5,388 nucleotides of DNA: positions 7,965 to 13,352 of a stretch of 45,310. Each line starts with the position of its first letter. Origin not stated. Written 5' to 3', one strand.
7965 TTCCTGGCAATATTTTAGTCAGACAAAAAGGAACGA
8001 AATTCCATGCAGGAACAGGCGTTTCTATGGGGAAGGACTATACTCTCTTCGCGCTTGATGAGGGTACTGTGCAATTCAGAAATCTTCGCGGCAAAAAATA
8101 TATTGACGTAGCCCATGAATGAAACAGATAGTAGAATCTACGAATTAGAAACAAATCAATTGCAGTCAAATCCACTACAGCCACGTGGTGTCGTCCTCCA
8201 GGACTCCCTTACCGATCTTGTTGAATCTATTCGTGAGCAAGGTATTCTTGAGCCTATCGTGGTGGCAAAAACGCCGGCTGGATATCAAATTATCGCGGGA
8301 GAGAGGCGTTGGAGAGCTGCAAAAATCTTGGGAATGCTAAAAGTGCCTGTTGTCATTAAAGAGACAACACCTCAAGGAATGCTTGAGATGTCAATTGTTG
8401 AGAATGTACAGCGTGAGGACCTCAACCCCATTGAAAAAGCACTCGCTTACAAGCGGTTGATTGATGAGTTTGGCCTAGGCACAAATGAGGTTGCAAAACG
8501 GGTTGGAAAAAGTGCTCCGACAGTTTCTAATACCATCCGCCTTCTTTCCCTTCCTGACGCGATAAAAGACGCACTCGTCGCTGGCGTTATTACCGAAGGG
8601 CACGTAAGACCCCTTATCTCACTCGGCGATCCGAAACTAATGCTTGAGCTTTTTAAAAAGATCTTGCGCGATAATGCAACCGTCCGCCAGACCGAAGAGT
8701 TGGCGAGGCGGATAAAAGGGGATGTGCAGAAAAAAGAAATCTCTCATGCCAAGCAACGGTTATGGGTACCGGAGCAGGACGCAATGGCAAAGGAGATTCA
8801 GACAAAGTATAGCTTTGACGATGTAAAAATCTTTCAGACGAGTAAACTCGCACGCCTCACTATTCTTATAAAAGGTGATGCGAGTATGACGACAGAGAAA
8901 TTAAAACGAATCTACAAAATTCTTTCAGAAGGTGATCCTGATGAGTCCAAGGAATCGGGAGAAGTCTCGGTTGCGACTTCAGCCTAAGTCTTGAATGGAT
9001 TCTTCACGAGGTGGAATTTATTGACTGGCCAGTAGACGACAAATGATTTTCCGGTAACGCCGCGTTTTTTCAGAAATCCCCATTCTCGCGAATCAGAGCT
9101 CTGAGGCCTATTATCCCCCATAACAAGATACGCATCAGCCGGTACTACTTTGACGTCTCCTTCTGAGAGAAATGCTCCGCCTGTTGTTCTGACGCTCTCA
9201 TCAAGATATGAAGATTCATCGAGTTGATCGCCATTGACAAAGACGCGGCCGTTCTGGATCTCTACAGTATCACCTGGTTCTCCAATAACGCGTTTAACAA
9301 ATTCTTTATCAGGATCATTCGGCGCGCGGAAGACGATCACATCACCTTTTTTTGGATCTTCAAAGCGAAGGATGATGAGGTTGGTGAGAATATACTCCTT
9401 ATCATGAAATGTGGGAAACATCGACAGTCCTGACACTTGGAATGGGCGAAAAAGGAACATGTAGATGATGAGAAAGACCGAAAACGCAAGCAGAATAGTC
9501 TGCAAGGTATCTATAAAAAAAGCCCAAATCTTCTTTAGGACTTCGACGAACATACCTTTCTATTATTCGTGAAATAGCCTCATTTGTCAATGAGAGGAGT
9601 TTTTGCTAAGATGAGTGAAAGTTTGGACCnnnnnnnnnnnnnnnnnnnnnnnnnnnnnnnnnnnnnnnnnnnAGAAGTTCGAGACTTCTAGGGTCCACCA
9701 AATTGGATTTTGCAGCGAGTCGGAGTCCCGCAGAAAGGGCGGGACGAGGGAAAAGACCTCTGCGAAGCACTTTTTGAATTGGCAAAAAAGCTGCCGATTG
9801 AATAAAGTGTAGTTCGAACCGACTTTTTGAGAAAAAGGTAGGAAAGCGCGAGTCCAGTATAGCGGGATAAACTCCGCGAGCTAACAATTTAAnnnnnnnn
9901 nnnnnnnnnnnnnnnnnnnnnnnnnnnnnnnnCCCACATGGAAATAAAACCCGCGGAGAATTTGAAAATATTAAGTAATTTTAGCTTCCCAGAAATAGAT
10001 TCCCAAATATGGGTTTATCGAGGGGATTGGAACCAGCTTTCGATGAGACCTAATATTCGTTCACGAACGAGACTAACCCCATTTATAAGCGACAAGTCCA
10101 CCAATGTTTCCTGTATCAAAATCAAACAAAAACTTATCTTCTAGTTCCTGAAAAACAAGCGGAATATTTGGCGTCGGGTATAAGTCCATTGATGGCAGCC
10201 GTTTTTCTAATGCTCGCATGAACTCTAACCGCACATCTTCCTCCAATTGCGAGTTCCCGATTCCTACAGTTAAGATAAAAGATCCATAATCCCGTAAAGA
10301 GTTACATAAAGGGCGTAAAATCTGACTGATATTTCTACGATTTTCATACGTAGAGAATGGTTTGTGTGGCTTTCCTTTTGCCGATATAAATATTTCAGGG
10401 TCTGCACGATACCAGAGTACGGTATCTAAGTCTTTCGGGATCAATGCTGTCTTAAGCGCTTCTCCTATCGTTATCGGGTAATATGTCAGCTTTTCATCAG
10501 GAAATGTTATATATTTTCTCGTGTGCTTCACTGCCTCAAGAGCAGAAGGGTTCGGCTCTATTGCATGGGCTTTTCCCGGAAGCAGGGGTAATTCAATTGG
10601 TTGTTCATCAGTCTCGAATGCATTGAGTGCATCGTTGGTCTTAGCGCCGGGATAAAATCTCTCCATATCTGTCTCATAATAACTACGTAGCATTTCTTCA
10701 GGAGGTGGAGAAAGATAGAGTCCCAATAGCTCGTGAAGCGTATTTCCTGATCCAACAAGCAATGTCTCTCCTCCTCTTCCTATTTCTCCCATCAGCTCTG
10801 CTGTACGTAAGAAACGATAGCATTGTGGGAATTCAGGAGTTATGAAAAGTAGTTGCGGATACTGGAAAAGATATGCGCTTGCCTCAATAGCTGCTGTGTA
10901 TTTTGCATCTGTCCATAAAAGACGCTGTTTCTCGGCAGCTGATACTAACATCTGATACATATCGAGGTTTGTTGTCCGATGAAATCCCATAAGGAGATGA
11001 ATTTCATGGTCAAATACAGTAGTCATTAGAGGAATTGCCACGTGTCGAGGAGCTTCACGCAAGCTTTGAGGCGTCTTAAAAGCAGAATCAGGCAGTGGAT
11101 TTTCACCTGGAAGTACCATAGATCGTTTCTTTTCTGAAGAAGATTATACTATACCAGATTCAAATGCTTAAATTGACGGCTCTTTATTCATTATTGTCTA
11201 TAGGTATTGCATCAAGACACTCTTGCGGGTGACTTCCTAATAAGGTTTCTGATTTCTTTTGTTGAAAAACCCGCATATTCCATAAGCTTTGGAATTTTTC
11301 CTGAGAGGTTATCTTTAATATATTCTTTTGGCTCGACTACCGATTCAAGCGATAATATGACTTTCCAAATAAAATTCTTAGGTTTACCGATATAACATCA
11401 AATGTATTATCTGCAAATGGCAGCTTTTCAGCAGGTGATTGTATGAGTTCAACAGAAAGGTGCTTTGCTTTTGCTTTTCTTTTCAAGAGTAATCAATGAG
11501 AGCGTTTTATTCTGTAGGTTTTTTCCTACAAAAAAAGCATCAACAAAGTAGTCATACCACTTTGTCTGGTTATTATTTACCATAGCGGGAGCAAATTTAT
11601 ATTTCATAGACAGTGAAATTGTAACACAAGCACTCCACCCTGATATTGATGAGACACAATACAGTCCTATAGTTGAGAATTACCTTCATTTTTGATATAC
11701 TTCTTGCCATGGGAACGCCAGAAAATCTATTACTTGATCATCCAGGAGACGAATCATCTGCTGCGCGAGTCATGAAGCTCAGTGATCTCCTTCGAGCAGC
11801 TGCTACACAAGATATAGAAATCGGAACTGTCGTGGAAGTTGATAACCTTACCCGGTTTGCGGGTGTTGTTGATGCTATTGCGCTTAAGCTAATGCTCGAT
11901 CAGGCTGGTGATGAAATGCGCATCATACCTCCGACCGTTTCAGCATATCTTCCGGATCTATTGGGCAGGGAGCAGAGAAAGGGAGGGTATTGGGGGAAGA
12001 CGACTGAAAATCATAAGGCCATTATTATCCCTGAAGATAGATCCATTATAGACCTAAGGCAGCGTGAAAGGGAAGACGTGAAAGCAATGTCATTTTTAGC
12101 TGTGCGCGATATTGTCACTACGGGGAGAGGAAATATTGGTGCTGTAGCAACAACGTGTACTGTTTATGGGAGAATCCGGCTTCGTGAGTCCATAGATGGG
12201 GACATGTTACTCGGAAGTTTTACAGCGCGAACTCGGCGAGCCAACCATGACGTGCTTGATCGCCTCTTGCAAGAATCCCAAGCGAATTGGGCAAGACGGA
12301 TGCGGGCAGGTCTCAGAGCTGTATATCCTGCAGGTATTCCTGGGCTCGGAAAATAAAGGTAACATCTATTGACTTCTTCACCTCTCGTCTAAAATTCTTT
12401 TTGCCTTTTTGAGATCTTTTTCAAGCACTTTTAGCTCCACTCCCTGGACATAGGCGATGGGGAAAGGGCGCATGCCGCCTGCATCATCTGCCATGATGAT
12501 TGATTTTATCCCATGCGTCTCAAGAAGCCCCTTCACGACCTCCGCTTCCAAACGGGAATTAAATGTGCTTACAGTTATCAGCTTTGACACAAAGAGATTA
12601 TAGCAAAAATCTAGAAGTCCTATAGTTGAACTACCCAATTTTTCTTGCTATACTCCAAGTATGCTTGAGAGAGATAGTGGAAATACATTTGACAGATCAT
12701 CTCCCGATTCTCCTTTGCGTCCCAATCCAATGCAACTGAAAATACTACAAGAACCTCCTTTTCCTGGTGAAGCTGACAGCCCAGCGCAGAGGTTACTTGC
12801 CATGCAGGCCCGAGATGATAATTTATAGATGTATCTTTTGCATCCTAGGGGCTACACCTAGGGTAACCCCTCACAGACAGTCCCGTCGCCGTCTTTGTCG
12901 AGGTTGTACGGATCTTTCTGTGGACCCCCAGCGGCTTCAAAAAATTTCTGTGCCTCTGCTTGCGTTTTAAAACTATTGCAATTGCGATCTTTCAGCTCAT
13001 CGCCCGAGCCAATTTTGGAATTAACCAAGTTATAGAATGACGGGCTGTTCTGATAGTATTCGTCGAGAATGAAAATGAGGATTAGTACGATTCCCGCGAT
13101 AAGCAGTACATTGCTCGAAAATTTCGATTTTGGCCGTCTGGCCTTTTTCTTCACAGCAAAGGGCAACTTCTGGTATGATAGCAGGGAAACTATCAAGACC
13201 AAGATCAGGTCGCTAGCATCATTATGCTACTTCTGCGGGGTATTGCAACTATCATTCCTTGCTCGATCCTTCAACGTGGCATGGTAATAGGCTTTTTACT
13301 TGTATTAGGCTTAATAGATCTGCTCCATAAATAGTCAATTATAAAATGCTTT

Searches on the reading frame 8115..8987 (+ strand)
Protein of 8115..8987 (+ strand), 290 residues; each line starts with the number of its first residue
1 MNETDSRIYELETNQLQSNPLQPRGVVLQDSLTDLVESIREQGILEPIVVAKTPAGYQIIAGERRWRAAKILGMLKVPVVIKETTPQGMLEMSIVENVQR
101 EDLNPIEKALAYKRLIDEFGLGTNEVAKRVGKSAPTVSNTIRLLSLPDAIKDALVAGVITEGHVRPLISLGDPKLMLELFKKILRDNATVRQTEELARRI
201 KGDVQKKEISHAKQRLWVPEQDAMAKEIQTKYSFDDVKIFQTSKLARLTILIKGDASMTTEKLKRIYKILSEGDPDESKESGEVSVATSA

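Call 7: search_protein_families(library=pfam, proteins=[window:8115-8987:+], max_evalue=0.01)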
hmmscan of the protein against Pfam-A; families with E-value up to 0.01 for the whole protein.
window:8115-8987:+ (290 aa): 3 families
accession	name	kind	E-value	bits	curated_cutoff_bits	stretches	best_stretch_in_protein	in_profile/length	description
PF17762.8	HTH_ParB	-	3.3e-34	117.5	22.6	1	101-201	1-101/102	ParB HTH domain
PF02195.25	ParB_N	-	1.4e-29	102.4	26.3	1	8-99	3-95/95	ParB N-terminal domain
PF08535.16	KorB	-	0.0013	19.1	22.3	1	121-161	4-44/89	KorB domain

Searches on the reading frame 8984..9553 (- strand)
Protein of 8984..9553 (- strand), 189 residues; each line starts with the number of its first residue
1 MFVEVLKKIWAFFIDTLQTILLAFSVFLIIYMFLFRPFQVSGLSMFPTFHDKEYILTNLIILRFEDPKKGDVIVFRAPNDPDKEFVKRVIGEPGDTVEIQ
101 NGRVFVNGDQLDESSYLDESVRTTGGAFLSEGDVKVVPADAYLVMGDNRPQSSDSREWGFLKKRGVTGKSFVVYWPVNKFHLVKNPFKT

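Call 7: search_protein_families(library=pfam, proteins=[window:8984-9553:-], max_evalue=0.01)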
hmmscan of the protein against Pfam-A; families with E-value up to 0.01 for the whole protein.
window:8984-9553:- (189 aa): 2 families
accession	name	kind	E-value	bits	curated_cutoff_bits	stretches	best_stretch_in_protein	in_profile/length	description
PF10502.14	Peptidase_S26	-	1.8e-47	161.9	22.9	1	15-175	3-168/168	Signal peptidase, peptidase S26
PF00717.28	Peptidase_S24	-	0.0024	18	23.3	1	39-100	39-92/116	Peptidase S24-like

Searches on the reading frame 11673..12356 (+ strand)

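Call 7: search_protein_families(library=pfam, proteins=[window:11673-12356:+], max_evalue=0.01)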
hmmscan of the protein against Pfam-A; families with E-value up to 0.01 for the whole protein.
window:11673-12356:+ (227 aa): 0 families

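Call 16: search_protein_families(library=pfam, proteins=[window:11673-12356:+], max_evalue=10)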
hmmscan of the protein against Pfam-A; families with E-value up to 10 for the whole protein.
window:11673-12356:+ (227 aa): 1 family
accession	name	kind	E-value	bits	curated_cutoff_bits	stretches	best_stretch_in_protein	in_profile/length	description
PF24211.1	DUF7432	-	0.034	14.9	27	1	186-210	64-88/120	Family of unknown function (DUF7432)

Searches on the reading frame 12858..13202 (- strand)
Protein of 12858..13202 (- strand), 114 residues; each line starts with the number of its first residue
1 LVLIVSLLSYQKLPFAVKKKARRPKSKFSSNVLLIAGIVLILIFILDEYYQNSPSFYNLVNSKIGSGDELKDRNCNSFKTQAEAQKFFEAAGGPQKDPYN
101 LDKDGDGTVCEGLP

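Call 7: search_protein_families(library=pfam, proteins=[window:12858-13202:-], max_evalue=0.01)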
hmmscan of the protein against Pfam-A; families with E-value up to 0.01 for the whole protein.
window:12858-13202:- (114 aa): 1 family
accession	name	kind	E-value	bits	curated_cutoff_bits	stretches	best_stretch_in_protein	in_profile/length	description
PF05901.16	Excalibur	-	0.0001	23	22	1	73-111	2-36/36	Excalibur calcium-binding domain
